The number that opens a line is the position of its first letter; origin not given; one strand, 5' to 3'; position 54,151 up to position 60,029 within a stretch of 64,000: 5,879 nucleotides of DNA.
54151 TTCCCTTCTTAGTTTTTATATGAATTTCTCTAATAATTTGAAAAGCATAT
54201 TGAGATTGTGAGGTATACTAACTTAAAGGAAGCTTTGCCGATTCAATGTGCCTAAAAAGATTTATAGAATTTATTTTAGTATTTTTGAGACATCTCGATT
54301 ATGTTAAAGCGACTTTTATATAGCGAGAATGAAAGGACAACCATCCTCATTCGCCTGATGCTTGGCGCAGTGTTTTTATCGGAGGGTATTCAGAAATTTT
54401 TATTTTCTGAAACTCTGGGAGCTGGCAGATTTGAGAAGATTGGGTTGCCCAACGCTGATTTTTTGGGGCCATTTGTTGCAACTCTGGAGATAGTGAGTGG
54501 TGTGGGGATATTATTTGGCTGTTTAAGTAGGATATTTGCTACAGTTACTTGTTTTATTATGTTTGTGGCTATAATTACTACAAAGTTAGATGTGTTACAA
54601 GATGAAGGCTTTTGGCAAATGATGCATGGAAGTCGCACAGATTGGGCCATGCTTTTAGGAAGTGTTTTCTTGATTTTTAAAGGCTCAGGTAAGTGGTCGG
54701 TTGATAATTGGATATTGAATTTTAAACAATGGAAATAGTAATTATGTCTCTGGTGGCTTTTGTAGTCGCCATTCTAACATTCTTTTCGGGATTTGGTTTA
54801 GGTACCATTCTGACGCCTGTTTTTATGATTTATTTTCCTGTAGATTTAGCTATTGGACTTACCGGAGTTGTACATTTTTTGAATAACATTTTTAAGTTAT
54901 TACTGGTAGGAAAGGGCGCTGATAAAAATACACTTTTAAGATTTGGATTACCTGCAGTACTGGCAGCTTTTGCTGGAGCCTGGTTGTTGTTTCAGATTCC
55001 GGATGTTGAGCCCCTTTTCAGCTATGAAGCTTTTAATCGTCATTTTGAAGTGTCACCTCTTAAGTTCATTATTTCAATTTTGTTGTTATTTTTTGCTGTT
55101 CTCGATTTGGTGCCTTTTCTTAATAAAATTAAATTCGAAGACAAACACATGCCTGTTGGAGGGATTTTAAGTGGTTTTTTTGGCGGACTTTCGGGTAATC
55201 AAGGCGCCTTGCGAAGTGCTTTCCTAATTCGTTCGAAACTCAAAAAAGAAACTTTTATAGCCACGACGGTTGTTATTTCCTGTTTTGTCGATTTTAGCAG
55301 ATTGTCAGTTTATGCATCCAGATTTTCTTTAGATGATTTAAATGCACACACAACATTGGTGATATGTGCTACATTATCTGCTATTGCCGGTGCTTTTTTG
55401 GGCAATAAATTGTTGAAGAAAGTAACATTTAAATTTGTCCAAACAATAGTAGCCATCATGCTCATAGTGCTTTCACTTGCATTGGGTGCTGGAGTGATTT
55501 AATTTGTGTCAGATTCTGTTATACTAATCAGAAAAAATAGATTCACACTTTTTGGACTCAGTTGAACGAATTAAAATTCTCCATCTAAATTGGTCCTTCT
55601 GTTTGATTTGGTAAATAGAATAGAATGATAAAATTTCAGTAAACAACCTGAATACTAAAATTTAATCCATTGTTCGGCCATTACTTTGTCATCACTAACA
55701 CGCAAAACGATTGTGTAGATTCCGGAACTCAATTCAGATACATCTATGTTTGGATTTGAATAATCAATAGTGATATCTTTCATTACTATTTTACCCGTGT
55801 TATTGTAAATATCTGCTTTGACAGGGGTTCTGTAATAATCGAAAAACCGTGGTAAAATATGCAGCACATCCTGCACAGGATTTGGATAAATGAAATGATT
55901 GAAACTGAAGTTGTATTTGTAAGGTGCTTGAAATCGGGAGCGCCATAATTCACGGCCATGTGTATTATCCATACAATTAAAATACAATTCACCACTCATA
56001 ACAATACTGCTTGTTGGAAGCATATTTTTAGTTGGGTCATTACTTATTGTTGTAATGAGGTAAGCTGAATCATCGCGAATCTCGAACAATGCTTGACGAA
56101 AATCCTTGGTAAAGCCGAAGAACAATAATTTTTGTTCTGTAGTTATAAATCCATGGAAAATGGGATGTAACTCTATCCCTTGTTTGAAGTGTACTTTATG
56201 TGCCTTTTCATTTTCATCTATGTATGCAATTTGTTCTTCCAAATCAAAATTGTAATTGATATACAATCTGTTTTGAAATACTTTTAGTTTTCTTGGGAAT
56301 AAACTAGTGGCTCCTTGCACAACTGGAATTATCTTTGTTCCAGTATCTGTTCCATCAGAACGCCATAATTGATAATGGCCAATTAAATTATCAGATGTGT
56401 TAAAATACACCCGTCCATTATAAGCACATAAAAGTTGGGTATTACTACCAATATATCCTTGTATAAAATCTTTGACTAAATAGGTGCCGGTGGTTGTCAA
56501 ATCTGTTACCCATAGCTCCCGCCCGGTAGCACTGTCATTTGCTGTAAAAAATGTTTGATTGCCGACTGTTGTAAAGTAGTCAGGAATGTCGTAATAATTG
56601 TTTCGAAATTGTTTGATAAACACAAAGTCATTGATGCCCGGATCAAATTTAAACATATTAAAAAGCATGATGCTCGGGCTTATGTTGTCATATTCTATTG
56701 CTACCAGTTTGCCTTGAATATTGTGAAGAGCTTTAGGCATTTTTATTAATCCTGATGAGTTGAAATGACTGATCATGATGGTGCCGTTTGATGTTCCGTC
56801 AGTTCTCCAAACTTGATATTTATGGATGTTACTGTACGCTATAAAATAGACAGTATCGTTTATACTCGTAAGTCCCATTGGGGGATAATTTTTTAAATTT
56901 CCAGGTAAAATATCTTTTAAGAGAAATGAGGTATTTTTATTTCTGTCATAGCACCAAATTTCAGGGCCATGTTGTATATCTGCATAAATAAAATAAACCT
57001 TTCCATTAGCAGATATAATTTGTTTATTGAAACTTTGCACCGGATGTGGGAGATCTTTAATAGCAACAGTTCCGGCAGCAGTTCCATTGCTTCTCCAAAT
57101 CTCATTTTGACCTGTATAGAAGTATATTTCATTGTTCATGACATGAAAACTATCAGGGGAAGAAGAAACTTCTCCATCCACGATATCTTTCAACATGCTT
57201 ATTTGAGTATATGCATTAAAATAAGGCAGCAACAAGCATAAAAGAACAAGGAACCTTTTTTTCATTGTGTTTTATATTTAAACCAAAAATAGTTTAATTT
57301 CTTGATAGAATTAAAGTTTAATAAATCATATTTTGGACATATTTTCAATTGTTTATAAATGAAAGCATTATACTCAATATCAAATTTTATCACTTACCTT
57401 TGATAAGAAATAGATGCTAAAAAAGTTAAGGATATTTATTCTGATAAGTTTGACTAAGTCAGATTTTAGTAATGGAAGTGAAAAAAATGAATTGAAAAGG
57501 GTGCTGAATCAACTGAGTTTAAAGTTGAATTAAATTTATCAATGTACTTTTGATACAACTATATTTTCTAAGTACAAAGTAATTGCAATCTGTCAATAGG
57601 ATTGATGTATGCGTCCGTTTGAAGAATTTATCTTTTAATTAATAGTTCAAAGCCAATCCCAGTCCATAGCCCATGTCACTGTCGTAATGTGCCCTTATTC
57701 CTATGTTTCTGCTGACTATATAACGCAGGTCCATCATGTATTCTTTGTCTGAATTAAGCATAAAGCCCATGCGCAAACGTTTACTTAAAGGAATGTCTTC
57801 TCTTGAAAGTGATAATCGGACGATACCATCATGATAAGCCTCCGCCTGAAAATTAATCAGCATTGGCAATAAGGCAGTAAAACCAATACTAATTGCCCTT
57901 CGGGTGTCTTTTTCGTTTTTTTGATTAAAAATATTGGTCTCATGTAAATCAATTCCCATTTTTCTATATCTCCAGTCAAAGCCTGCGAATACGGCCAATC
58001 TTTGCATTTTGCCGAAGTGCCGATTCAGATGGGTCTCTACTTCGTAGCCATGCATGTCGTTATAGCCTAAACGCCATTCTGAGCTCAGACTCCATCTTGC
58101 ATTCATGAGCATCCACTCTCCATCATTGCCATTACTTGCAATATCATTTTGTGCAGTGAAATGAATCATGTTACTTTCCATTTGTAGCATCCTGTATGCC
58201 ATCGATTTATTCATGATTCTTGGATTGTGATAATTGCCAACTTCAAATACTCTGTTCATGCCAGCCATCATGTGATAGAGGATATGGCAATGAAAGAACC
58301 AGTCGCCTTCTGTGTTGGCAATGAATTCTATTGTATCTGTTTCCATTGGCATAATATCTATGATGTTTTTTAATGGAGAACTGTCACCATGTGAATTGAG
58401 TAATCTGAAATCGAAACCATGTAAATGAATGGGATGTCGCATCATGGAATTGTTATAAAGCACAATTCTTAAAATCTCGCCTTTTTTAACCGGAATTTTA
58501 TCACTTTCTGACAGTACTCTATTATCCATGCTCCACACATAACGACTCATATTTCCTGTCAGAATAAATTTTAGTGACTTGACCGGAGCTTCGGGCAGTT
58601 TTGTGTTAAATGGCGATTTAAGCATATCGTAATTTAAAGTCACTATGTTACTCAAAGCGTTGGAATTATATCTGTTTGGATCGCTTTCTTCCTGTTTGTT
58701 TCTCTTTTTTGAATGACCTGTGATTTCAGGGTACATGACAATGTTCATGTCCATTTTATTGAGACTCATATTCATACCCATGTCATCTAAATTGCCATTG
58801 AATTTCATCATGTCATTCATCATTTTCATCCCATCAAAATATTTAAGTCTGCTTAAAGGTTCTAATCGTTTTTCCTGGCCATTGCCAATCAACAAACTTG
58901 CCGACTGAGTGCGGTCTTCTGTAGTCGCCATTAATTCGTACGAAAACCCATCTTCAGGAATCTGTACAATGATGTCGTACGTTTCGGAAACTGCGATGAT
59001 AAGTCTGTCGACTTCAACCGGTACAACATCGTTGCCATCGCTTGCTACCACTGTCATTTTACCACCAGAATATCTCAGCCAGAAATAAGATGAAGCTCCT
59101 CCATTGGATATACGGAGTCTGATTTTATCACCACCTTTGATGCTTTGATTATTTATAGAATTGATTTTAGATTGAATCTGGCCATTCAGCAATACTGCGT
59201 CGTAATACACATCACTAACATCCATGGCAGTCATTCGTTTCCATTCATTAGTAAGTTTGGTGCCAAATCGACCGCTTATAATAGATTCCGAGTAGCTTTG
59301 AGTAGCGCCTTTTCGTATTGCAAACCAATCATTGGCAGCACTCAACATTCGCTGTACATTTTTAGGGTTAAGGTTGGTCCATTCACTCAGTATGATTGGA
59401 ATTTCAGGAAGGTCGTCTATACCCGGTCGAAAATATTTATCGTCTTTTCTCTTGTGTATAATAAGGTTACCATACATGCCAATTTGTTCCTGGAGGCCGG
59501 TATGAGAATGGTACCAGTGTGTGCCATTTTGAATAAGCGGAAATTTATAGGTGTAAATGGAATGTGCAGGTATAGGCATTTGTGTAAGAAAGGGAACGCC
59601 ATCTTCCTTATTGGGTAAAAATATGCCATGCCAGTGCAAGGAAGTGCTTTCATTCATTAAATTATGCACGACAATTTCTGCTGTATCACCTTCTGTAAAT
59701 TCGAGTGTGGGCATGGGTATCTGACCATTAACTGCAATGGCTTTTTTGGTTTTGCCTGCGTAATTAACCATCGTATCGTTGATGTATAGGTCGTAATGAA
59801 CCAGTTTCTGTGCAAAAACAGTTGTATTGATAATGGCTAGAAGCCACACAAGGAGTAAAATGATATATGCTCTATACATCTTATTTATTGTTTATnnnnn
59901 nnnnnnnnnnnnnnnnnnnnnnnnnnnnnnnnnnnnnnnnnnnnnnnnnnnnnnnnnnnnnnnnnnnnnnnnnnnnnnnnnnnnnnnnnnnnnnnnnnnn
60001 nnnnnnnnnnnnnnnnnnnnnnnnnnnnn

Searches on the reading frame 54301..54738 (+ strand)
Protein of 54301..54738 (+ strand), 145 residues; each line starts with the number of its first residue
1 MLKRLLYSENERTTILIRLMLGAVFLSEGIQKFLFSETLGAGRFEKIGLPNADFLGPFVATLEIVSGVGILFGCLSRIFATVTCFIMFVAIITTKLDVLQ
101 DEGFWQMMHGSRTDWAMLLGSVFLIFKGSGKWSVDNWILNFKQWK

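Call 7: search_protein_families(library=pfam, proteins=[window:54301-54738:+], max_evalue=0.01)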
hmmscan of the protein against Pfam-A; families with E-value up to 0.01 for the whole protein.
window:54301-54738:+ (145 aa): 4 families
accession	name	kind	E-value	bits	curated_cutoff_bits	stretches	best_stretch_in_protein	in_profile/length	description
PF07681.17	DoxX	-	4.7e-15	56.4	23.6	1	15-94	3-83/85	DoxX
PF07291.16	MauE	-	3.5e-06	27.8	27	1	13-92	4-85/128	Methylamine utilisation protein MauE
PF13564.11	DoxX_2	-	0.00032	21.2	26.3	1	19-96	4-82/103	DoxX-like family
PF04173.18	DoxD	-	0.0095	16.3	22.7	0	60-140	72-146/167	TQO small subunit DoxD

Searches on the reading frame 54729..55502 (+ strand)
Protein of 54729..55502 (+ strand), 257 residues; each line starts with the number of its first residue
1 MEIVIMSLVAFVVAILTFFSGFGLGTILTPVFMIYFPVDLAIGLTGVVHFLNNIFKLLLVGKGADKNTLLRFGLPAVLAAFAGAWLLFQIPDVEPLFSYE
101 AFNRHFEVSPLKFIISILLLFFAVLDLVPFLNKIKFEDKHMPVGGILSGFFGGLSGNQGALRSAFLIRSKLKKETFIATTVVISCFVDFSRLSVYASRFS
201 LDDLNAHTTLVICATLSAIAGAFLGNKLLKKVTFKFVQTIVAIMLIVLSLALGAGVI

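Call 8: search_protein_families(library=pfam, proteins=[window:54729-55502:+], max_evalue=0.01)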
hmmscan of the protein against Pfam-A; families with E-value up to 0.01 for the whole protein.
window:54729-55502:+ (257 aa): 1 family
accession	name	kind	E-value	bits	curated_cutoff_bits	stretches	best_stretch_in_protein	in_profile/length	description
PF01925.25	TauE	-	9.2e-26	91.4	32.6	1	8-251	3-236/237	Sulfite exporter TauE/SafE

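Call 31: find_encoding_contigs(protein=window:54729-55502:+, flank=10000, max_places=10)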
Protein window:54729-55502:+ (257 aa): no gene with exactly this product is on record in the collection.

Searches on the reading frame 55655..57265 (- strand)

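Call 8: search_protein_families(library=pfam, proteins=[window:55655-57265:-], max_evalue=0.01)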
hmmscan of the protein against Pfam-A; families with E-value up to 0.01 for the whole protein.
window:55655-57265:- (536 aa): 3 families
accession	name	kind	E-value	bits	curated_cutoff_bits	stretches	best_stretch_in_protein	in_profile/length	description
PF18962.6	Por_Secre_tail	-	8.8e-12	45.6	27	1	459-528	1-69/75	Secretion system C-terminal sorting domain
PF11589.14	DUF3244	-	0.0038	17.6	25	0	482-529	42-91/96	Domain of unknown function (DUF3244)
PF16967.11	TcfC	-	0.0057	16.6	29.4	0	502-530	31-59/68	E-set like domain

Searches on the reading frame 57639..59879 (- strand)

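Call 8: search_protein_families(library=pfam, proteins=[window:57639-59879:-], max_evalue=0.01)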
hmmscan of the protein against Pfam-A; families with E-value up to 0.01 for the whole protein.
window:57639-59879:- (746 aa): 3 families
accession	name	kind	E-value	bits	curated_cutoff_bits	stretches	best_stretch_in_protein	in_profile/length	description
PF07732.21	Cu-oxidase_3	-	3.2e-41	140.6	21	2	35-145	4-118/119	Multicopper oxidase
PF07731.20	Cu-oxidase_2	-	8e-29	100.6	20.4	1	438-548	10-134/137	Multicopper oxidase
PF00394.28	Cu-oxidase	-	2.8e-15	57.2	21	1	224-323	34-138/157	Multicopper oxidase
